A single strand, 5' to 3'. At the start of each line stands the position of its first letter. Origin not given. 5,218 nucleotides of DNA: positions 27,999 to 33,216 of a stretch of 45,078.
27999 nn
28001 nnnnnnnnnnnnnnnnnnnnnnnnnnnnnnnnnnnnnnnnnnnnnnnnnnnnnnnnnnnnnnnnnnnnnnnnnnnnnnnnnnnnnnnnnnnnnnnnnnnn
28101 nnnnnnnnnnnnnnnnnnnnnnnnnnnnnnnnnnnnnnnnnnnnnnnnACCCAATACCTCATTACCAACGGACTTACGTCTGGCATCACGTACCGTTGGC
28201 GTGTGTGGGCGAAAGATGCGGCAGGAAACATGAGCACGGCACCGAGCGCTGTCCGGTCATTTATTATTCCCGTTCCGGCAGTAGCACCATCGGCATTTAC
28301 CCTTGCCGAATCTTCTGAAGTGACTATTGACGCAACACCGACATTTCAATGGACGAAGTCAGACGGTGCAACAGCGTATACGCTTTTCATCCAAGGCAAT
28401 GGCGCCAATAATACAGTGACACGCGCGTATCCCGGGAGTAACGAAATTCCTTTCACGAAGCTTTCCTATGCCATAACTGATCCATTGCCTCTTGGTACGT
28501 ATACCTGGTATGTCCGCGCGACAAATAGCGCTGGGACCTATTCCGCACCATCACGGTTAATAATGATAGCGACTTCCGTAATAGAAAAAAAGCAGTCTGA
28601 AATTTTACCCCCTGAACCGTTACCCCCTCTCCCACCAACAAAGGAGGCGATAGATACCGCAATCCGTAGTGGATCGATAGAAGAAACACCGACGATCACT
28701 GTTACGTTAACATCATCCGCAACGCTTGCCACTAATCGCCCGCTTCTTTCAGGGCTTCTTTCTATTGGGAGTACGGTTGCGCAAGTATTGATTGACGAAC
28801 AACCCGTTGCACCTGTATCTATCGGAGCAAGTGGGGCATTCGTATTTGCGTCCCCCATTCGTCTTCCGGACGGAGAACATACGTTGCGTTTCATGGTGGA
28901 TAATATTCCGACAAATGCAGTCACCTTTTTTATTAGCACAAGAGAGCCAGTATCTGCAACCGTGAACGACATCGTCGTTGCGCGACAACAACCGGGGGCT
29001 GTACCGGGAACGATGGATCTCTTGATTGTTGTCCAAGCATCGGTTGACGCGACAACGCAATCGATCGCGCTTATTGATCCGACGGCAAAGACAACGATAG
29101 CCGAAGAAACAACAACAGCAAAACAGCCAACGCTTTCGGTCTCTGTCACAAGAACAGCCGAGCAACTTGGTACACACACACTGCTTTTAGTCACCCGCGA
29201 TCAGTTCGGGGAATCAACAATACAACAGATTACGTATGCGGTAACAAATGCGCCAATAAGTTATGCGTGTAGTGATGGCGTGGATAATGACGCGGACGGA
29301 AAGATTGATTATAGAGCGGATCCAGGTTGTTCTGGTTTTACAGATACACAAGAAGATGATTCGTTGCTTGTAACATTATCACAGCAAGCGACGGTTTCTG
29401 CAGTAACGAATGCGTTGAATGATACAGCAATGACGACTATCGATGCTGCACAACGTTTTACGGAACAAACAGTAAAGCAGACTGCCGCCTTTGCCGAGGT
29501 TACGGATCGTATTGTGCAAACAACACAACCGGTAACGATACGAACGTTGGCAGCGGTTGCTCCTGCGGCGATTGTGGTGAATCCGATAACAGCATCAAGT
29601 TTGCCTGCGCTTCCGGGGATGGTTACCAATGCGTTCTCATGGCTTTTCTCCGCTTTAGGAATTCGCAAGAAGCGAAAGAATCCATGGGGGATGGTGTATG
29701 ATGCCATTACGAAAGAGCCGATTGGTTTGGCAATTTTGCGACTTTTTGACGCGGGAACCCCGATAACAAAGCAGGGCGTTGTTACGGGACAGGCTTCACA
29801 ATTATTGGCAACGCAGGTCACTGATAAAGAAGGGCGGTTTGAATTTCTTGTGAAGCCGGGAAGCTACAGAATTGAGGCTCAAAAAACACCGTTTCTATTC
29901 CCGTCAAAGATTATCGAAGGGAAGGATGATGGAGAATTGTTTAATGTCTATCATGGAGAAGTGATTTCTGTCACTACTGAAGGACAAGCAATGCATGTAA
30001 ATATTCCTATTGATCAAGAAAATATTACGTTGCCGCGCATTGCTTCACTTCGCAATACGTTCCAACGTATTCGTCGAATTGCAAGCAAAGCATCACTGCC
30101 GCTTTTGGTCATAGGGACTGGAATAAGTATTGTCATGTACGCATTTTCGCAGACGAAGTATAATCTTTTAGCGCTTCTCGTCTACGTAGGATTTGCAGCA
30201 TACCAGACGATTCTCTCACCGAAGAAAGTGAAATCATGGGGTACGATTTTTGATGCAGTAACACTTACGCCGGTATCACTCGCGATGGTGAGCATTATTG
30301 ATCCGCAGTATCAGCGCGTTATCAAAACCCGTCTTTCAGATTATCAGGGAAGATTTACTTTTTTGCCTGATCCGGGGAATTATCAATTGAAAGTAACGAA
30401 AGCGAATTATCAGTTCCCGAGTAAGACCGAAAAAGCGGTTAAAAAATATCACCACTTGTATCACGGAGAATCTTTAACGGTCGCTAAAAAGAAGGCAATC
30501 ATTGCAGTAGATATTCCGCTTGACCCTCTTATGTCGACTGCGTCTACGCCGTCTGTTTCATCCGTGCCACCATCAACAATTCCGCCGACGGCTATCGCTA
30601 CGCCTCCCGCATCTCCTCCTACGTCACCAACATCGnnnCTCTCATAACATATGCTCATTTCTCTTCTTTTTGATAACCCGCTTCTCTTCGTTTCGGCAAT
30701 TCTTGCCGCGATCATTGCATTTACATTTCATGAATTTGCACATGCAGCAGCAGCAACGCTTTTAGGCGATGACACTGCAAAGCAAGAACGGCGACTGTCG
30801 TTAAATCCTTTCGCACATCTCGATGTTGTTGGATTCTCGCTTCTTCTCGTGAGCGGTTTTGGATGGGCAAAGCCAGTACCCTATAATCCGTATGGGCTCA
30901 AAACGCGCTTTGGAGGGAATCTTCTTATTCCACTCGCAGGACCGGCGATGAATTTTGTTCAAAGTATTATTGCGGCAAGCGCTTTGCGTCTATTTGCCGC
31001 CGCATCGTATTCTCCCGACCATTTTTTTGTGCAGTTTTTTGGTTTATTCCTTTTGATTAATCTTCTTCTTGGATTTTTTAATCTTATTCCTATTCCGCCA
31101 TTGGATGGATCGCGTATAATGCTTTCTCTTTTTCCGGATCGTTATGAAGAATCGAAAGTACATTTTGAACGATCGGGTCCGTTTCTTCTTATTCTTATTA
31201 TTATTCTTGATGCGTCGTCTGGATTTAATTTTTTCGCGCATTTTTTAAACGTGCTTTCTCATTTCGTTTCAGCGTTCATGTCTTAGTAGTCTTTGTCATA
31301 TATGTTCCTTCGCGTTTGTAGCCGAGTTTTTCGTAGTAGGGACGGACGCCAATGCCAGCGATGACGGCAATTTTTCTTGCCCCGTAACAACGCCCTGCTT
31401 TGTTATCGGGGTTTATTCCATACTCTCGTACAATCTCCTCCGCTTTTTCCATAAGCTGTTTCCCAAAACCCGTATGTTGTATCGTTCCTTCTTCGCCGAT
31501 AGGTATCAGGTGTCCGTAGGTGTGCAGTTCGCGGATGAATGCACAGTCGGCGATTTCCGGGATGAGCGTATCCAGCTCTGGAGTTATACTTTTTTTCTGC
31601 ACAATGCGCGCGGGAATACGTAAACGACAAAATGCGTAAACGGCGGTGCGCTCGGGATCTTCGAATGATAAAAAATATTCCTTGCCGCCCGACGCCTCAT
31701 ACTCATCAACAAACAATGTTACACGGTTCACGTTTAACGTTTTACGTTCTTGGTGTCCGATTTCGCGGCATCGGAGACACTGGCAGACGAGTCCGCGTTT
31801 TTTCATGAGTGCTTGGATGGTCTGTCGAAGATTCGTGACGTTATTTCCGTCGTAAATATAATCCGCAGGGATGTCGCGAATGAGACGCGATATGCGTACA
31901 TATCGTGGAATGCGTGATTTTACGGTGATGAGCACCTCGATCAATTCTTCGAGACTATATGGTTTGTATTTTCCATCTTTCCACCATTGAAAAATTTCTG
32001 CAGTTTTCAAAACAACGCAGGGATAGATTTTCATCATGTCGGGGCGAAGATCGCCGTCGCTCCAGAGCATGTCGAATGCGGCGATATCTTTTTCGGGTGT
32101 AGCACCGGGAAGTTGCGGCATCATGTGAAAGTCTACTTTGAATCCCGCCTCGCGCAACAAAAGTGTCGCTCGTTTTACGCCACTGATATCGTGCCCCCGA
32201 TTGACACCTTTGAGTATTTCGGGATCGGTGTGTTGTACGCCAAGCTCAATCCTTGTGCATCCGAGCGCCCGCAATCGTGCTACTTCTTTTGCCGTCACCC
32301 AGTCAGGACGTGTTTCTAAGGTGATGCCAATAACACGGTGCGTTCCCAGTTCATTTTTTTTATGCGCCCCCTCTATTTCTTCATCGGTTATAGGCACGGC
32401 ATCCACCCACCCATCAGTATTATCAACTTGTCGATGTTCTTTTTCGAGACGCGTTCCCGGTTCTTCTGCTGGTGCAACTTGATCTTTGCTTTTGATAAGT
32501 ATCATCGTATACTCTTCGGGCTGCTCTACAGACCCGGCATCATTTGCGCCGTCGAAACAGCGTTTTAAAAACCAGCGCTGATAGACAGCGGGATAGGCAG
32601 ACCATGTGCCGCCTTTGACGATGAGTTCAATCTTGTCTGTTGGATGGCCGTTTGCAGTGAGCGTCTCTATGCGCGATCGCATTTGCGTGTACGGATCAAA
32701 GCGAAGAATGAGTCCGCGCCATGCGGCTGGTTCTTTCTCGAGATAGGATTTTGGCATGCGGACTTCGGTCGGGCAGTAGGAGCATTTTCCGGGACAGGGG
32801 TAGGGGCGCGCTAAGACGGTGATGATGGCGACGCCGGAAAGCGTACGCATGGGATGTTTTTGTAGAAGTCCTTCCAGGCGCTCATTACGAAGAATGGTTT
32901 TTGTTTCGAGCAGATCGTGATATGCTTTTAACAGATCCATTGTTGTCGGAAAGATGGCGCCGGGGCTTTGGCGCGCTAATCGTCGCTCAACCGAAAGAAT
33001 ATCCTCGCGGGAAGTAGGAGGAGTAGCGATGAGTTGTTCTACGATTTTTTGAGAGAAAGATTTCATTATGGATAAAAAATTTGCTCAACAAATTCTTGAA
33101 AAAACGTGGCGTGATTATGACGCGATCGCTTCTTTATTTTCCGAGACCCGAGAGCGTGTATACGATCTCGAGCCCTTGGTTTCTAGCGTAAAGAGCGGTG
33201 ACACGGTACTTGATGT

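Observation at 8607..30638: Three translationally coupled giant ORFs (7,347 codons, 22 kb) forming one surface-protein operon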

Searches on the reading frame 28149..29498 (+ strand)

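Call 29: search_protein_families(library=pfam, proteins=[window:28149-29498:+], max_evalue=0.1)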
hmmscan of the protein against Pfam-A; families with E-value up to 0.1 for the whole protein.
window:28149-29498:+ (450 aa): 2 families
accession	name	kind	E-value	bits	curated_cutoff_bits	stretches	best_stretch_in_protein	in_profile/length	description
PF19077.6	Big_13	-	6e-11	43.2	27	1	55-135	20-94/102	Bacterial Ig-like domain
PF25788.1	Ig_Rha78A_N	-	0.0072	17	27.4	0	62-142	18-101/105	Rha78A-like, N-terminal immunoglobulin domain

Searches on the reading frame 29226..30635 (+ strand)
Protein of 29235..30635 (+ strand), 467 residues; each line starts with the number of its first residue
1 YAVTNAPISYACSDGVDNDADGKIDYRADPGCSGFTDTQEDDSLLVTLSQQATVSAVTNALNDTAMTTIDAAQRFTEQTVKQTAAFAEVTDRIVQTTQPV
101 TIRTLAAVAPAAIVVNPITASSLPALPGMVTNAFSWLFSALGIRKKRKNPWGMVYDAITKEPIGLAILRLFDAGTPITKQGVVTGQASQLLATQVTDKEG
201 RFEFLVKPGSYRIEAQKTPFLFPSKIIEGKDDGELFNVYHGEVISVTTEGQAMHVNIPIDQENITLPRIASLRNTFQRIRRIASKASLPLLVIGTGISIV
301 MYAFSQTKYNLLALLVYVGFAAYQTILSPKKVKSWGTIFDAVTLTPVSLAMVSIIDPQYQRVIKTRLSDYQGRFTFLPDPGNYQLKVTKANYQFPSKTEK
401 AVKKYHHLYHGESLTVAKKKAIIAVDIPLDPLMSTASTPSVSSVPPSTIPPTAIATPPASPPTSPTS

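Call 24: find_related_loci(query=window:29235-30635:+, collection=genome_contigs, flank=10000)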
Query window:29235-30635:+ (467 aa) in genome_contigs; peptide patterns used: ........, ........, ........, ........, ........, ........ (x = any residue, [..] = any of these).
117 stretches matched a pattern; 1 encode a relative of the query (tblastn E <= 1e-3); 1 distinct loci.
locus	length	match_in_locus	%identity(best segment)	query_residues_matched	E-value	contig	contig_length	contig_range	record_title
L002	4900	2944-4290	68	1-459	0e+0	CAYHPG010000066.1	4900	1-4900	MAG TPA_asm: uncultured Gammaproteobacteria bacterium isolate ERP119705_co14_260 genome assembly, contig: NODE_33761_len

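Call 29: search_protein_families(library=pfam, proteins=[window:29349-30635:+], max_evalue=0.1)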
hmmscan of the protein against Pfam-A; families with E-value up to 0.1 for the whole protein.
window:29349-30635:+ (429 aa): 5 families
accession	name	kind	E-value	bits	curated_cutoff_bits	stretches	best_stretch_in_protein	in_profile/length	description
PF13620.12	CarboxypepD_reg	-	2.5e-12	47.4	32.3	2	298-355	4-60/82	Carboxypeptidase regulatory-like domain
PF17210.9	SdrD_B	-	3.2e-05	24.5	29.7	1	148-195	34-82/112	SdrD B-like domain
PF13715.12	CarbopepD_reg_2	-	3.5e-05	24.2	32.2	1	298-357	3-58/88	CarboxypepD_reg-like domain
PF23194.1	NOMO_5th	-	0.0013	19.5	27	0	145-177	23-56/89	NOMO fifth transthyretin-like domain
PF11974.14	bMG3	-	0.069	13.5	34.9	0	148-168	38-58/103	Bacterial alpha-2-macroglobulin MG3 domain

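Call 65: predict_structure(alignment_id=A2)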
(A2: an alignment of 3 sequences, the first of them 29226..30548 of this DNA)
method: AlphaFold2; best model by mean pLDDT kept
length: 441 residues; sequences in the alignment: 3
mean_pLDDT: 41.3   pTM: 0.29
mean pLDDT of the five models: 41.3, 40.4, 39.9, 39.3, 36.8
residues with pLDDT >= 90: 0; 70-90: 1; 50-70: 113; < 50: 327
segments of 3 or more residues with pLDDT < 50: 1-167, 180-188, 221-228, 230-233, 236-239, 252-254, 261-351, 393-411, 422-426, 431-441
pLDDT, mean of each block of 10 residues (from residue 1): 27 30 33 29 28 34 38 40 34 32 30 29 31 31 29 33 45 61 44 55 57 63 41 48 61 52 36 34 39 38 40 39 37 29 36 60 60 54 64 41 37 58 48 34 25
secondary structure, 60 per line:
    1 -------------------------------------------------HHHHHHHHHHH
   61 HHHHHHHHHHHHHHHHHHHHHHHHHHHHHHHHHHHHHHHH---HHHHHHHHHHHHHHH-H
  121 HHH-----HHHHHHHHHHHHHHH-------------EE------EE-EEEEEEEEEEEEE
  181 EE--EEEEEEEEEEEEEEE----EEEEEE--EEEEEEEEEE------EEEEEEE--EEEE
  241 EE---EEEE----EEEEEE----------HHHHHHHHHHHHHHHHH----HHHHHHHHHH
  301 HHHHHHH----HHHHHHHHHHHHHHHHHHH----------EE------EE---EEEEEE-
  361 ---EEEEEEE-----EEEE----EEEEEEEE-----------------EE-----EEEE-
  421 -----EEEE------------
elements in order: H50-100 H104-118 H120-123 H129-143 E168-182 E185-199 E204-209 E212-221 E228-234 E237-242 E246-249 E254-259 H270-286 H291-307 H312-330 E354-359 E364-370 E376-379 E384-391 E416-419 E426-429

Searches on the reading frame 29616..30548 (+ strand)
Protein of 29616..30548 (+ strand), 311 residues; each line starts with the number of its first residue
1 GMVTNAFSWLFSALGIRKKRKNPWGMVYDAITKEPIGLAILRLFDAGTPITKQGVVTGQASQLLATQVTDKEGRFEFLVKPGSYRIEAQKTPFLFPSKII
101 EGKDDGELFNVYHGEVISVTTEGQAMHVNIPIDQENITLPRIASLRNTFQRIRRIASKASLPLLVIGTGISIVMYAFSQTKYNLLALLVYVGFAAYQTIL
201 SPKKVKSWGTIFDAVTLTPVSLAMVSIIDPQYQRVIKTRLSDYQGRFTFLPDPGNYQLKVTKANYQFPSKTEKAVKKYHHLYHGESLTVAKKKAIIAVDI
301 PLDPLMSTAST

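Call 36: find_related_loci(query=A1, collection=metagenome_contigs, flank=10000)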
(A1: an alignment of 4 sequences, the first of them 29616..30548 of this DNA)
Query A1 (311 aa) in metagenome_contigs; peptide patterns used: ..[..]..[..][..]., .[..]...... (x = any residue, [..] = any of these).
294 stretches matched a pattern; 83 encode a relative of the query (tblastn E <= 1e-3); the best 80 are kept; 79 distinct loci.
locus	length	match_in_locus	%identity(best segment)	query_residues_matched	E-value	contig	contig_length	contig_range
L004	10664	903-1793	42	2-305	3e-77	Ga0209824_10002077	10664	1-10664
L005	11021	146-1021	42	2-305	4e-76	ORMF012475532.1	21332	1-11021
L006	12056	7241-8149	42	2-308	3e-76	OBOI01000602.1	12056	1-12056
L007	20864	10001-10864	41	3-304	2e-70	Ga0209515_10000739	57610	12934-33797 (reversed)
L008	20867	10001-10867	40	3-304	1e-68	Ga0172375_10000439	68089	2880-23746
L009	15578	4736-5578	41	7-303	1e-68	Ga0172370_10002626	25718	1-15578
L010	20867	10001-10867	40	3-304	1e-68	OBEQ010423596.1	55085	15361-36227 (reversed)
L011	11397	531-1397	40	3-304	1e-68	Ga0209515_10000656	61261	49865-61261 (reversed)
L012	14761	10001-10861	39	3-303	4e-67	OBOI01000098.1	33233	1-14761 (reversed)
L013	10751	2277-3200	35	14-305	1e-50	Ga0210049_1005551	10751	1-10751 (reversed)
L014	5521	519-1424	34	7-305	2e-47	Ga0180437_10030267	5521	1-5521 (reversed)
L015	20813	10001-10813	32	2-305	8e-43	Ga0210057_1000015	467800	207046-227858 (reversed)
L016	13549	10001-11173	34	2-307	1e-41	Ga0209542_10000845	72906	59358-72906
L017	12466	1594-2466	31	7-303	3e-40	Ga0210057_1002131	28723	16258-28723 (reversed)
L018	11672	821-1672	35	7-304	1e-39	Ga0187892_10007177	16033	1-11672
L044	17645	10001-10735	32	1-303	8e-33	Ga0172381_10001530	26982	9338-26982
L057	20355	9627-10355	31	10-305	1e-28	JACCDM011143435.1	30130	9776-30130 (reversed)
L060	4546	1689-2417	31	10-305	2e-28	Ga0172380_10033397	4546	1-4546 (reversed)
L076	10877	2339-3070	27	14-304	2e-21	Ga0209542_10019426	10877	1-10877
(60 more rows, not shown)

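Call 62: search_protein_families(library=pfam, proteins=[L007:6942-7895:+, L015:6691-7401:+, L015:11944-16263:+, L044:10898-11758:+, L044:11866-12270:+, L057:10538-10969:+, L007:11063-12247:+, L007:12266-14254:+, L017:2832-4223:+, L007:6450-6830:+], max_evalue=0.001)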
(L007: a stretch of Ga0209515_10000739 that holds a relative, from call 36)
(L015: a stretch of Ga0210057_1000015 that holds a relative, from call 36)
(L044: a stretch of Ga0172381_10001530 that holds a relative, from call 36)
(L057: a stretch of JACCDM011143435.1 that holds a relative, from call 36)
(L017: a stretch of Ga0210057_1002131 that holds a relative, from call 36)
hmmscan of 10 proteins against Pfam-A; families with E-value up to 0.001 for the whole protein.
L007:6942-7895:+ (317 aa): 0 families

L015:6691-7401:+ (236 aa): 0 families

L015:11944-16263:+ (1439 aa): 1 family
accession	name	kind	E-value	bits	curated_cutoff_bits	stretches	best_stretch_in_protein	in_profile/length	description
PF13884.11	Peptidase_S74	-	4.3e-06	27.4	22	1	1035-1097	1-57/58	Chaperone of endosialidase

L044:10898-11758:+ (286 aa): 4 families
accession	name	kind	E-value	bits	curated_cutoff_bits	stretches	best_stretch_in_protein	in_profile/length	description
PF02518.31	HATPase_c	-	2.7e-27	95.9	26.4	1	175-285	2-110/111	Histidine kinase-, DNA gyrase B-, and HSP90-like ATPase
PF00512.31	HisKA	-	2.3e-07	31.2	26.9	1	60-127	2-66/66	His Kinase A (phospho-acceptor) domain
PF13581.12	HATPase_c_2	-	0.00014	22.3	27.4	1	170-260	25-110/127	Histidine kinase-like ATPase domain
PF14501.12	HATPase_c_5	-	0.00025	21.4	22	1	178-273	5-93/102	GHKL domain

L044:11866-12270:+ (134 aa): 1 family
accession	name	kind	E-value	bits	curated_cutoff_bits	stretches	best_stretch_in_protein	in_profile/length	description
PF00072.30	Response_reg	-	2.4e-26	92.5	30.2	1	5-117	1-110/111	Response regulator receiver domain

L057:10538-10969:+ (143 aa): 1 family
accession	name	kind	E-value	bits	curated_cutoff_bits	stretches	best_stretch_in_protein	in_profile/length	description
PF00164.32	Ribosom_S12_S23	-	5.3e-37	126.3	22.3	1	35-135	6-108/110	Ribosomal protein S12/S23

L007:11063-12247:+ (394 aa): 6 families
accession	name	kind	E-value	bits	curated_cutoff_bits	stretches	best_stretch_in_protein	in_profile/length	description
PF08529.16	NusA_N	-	4.6e-34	117.6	23.8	1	5-154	2-119/119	NusA N-terminal domain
PF13184.12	KH_5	-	2e-28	98.7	27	1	259-326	1-68/69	NusA-like KH domain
PF00575.29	S1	-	6.1e-06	27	22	1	161-221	1-68/74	S1 RNA binding domain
PF07650.23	KH_2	-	9.5e-06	25.8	22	1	311-367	4-60/78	KH domain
PF23095.1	KH_NusA_C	-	2.8e-05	24.5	34.2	1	336-367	3-34/59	Transcription termination/antitermination protein NusA, KH domain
PF00013.35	KH_1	-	4.8e-05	23.5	21.5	0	335-373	3-42/66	KH domain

L007:12266-14254:+ (662 aa): 1 family
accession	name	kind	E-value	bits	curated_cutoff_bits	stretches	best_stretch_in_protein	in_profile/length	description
PF03030.21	H_PPase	-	1.7e-272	906.3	29.7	1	13-656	1-645/645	Inorganic H+ pyrophosphatase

L017:2832-4223:+ (463 aa): 2 families
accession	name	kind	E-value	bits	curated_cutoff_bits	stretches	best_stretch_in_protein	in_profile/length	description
PF03129.25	HGTP_anticodon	-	1.5e-20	73.6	21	1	370-459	1-93/94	Anticodon binding domain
PF00587.30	tRNA-synt_2b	-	4.9e-15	56.5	29.3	1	161-338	8-176/179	tRNA synthetase class II core domain (G, H, P, S and T)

L007:6450-6830:+ (126 aa): 4 families
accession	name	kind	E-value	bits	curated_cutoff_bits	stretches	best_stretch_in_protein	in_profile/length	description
PF02021.23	UPF0102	-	5.6e-27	94.4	23.6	1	15-104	1-80/80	Uncharacterised protein family UPF0102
PF08378.17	NERD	-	1e-08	36.1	22.1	1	12-79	2-83/111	Nuclease-related domain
PF04471.18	Mrr_cat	-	0.00013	22.5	21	1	15-65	9-61/115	Restriction endonuclease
PF01939.22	NucS_C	-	0.00015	22.2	24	1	23-63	15-56/124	Endonuclease NucS C-terminal domain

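Call 69: search_protein_families(library=ncbifam, proteins=[L060:651-2501:+, L076:1673-3148:+], max_evalue=0.001)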
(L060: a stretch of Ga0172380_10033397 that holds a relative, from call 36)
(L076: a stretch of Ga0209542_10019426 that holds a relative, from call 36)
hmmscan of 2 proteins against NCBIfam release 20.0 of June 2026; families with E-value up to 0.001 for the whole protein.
L060:651-2501:+ (616 aa): 1 family
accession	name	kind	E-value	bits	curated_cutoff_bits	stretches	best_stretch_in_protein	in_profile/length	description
NF033662.1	acid_disulf_rpt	repeat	0.0003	20.5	41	1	186-212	3-28/32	acidic double-disulfide repeat-containing protein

L076:1673-3148:+ (491 aa): 0 families

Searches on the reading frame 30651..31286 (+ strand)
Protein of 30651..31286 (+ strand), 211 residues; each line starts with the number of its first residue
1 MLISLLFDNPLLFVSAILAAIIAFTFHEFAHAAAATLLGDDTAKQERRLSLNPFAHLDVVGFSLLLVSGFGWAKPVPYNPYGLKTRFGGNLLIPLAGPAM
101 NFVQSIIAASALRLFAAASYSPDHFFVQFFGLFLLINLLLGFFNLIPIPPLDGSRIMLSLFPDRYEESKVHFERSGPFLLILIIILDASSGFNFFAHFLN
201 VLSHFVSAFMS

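Call 11: search_protein_families(library=pfam, proteins=[window:30651-31286:+], max_evalue=0.001)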
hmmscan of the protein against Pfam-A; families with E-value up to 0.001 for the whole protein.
window:30651-31286:+ (211 aa): 1 family
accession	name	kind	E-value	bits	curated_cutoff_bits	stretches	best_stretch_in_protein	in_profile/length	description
PF02163.28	Peptidase_M50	-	7.4e-12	45.5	27.2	1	123-164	156-197/221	Peptidase family M50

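Call 69: search_protein_families(library=ncbifam, proteins=[window:30651-31286:+], max_evalue=0.001)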
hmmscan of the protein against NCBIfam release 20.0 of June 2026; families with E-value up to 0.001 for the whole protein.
window:30651-31286:+ (211 aa): 1 family
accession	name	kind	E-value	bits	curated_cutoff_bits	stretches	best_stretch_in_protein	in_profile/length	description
NF041824.1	daptide_HExxH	equivalog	6.7e-05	22.2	300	0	93-154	222-277/379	daptide biosynthesis intramembrane metalloprotease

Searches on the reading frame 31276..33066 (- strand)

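Call 11: search_protein_families(library=pfam, proteins=[window:31276-33066:-], max_evalue=0.001)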
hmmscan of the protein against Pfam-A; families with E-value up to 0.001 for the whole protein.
window:31276-33066:- (596 aa): 2 families
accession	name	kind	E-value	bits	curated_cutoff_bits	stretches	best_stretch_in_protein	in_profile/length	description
PF16199.10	Radical_SAM_C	-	5.8e-21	74.8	31.9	1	342-422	1-84/85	Radical_SAM C-terminal domain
PF04055.27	Radical_SAM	-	8.7e-15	55.7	29.5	1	229-326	64-158/166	Radical SAM superfamily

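Call 69: search_protein_families(library=ncbifam, proteins=[window:31276-33066:-], max_evalue=0.001)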
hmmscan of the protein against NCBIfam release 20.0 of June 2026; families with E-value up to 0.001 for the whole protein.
window:31276-33066:- (596 aa): 12 families
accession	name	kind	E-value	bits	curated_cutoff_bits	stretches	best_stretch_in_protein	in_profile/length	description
TIGR01211.1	ELP3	subfamily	6e-164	546.4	350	1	8-592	2-520/522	tRNA uridine(34) 5-carboxymethylaminomethyl modification radical SAM/GNAT enzyme Elp3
TIGR01212.1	TIGR01212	equivalog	1.1e-20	73.9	180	1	240-420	104-285/302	tRNA modification radical SAM protein MnmL/YtqA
TIGR04013.1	B12_SAM_MJ_1487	hypoth_equivalog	2.7e-08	33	251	1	251-332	246-328/382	TIGR04013 family B12-binding domain/radical SAM domain-containing protein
TIGR00539.1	hemN_rel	equivalog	9.9e-08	31.5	205.4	1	243-326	84-168/361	radical SAM family heme chaperone HemW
TIGR01210.1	TIGR01210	equivalog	6.4e-07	28.9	212.15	1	245-385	103-245/313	archaeosine biosynthesis radical SAM protein RaSEA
TIGR00538.1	hemN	equivalog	7.5e-07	28.3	324.95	1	246-348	138-238/454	oxygen-independent coproporphyrinogen III oxidase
TIGR03994.1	rSAM_HemZ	equivalog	8.6e-07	28.4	321.4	1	240-374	167-298/401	coproporphyrinogen dehydrogenase HemZ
NF004567.0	PRK05904.1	equivalog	1.5e-05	24.4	355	1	247-310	91-154/353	coproporphyrinogen III oxidase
NF006067.1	PRK08208.1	equivalog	1.5e-05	24.2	380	1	244-360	123-237/427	STM4012 family radical SAM protein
NF005133.0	PRK06582.1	equivalog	0.00011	21.3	597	1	246-366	98-215/390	coproporphyrinogen III oxidase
NF006060.0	PRK08207.1-3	equivalog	0.0002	20.2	653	1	250-376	245-371/477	coproporphyrinogen III oxidase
NF033070.1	rSAM_AprD4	equivalog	0.00056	18.9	500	0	250-366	278-399/456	AprD4 family radical SAM diol-dehydratase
